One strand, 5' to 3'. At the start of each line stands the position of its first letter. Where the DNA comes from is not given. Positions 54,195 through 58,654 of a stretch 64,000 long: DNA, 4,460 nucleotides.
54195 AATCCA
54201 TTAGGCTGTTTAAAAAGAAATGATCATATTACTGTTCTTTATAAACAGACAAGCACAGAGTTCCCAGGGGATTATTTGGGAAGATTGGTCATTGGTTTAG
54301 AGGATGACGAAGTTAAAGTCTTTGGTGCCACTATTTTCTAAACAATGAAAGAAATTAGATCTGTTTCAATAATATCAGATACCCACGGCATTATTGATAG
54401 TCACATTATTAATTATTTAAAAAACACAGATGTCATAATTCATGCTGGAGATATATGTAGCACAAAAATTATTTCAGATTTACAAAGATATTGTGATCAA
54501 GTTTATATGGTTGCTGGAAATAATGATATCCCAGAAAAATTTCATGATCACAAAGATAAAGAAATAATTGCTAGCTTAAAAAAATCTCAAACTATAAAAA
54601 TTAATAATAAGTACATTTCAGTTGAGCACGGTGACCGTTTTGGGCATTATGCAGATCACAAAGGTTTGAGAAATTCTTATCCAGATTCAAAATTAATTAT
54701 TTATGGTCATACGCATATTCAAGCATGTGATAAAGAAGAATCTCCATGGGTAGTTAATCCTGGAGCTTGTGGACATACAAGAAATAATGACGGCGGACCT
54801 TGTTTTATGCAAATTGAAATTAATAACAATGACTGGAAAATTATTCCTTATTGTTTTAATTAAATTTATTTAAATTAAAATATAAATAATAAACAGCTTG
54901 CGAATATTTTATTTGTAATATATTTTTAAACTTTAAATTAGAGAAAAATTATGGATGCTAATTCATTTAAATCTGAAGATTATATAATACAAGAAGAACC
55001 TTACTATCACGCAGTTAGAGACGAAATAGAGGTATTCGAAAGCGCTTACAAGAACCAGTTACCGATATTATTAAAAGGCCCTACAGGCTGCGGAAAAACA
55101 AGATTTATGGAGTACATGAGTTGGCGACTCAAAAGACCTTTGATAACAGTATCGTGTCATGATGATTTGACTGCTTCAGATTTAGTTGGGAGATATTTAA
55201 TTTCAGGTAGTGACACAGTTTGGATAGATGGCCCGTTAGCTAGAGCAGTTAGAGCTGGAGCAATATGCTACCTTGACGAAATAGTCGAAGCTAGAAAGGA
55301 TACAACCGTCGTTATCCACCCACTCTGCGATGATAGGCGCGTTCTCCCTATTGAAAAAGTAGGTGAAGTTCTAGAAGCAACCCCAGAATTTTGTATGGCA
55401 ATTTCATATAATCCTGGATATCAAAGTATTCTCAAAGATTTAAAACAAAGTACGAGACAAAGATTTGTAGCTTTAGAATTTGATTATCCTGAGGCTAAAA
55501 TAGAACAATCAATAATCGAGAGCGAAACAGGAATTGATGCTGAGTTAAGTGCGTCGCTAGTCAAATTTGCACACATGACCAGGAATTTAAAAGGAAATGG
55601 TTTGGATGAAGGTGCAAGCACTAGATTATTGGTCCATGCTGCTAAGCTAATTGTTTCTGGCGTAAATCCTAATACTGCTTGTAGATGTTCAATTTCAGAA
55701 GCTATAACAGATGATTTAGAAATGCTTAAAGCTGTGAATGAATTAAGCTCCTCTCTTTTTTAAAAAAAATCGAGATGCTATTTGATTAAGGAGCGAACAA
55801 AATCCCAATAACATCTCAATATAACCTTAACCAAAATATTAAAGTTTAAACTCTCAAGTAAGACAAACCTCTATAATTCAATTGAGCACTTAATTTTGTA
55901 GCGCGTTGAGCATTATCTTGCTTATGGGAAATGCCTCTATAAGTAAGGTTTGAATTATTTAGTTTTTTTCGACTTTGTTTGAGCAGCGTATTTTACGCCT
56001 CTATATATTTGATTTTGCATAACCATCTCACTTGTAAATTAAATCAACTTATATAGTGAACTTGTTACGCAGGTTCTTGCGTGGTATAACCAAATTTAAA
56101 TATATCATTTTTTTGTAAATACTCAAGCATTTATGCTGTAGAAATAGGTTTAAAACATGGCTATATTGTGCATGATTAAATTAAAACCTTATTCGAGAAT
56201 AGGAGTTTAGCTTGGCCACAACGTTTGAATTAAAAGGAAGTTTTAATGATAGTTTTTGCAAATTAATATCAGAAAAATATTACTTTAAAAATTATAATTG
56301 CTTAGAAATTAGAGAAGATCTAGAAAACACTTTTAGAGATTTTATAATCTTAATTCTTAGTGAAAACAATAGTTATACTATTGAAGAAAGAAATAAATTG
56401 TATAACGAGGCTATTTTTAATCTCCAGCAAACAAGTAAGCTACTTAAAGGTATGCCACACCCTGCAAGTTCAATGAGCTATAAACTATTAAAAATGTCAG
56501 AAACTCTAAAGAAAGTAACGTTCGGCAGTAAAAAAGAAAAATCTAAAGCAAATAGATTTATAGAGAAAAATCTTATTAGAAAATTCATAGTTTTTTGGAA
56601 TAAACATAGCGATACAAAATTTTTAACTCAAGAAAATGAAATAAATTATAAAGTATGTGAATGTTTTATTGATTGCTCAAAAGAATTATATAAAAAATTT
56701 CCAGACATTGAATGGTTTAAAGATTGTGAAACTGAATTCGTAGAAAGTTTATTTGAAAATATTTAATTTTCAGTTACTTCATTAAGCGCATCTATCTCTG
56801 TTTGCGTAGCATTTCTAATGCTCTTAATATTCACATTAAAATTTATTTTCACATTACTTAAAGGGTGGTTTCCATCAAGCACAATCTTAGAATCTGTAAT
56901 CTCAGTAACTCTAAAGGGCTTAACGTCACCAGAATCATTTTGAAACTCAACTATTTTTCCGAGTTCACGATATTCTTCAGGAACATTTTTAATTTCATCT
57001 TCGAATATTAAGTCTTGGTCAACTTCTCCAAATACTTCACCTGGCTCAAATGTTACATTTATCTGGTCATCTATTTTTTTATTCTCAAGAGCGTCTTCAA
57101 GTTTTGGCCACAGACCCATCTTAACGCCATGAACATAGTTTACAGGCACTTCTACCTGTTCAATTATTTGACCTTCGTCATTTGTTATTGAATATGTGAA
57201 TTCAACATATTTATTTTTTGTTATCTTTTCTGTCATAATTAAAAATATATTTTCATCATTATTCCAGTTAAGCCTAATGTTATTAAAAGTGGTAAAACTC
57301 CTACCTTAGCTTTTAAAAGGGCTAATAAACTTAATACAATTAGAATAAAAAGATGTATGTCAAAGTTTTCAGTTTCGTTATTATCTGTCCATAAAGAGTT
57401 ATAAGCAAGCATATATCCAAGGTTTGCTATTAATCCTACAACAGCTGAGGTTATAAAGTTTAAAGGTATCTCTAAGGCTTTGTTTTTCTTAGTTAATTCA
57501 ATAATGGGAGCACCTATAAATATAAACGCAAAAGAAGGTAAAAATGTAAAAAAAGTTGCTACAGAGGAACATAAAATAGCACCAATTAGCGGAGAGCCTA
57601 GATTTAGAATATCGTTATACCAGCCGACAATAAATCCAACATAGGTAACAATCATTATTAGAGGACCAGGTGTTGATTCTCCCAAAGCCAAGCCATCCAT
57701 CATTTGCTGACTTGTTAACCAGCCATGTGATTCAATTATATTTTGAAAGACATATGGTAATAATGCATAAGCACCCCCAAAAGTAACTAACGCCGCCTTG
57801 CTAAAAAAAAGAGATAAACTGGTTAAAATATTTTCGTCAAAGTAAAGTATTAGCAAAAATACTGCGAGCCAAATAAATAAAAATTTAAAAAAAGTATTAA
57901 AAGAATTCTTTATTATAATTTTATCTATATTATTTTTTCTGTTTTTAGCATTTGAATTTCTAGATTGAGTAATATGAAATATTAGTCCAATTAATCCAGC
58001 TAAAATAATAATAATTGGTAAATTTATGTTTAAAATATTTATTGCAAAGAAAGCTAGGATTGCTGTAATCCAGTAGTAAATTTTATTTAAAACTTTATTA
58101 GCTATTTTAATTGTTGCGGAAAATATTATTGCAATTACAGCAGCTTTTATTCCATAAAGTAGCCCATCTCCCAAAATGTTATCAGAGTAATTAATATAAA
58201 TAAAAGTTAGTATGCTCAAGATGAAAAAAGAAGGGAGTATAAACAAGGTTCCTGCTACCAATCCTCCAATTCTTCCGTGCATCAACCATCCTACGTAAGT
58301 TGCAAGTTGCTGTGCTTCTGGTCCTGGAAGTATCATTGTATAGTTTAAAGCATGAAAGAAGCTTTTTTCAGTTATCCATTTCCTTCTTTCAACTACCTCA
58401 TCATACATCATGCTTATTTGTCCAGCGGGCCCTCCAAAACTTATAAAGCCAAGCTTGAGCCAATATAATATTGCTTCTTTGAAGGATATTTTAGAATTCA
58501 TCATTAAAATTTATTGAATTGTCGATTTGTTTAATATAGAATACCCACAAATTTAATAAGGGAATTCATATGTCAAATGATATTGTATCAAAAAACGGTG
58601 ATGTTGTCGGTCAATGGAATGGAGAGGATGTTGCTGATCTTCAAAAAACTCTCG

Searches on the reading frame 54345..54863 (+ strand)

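Call 57: search_protein_families(library=ncbifam, proteins=[window:54345-54863:+], max_evalue=1e-15)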
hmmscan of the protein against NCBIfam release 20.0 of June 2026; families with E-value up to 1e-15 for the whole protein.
window:54345-54863:+ (172 aa): 1 family
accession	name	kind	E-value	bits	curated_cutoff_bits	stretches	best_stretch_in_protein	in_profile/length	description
TIGR00040.1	yfcE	subfamily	1.2e-23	84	56.25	1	7-162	3-153/158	YfcE family phosphodiesterase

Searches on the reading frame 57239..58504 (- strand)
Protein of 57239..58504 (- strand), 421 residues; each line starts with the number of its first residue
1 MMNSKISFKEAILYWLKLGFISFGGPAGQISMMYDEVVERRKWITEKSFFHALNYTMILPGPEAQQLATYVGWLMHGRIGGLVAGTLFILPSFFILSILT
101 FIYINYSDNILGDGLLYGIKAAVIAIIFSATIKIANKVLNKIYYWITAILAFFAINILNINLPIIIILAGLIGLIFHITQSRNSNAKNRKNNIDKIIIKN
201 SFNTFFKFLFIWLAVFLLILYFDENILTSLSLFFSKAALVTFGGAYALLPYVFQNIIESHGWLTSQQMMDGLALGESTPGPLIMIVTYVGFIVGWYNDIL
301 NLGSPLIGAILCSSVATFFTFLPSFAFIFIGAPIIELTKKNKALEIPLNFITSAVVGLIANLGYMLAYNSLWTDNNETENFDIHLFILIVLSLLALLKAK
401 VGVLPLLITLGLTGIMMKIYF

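Call 56: search_protein_families(library=pfam, proteins=[window:57239-58504:-], max_evalue=1e-8)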
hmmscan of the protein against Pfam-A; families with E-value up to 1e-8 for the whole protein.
window:57239-58504:- (421 aa): 1 family
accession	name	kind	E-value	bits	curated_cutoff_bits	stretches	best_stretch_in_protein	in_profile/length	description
PF02417.20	Chromate_transp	-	1.2e-75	253.5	28.6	2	12-174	4-166/166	Chromate transporter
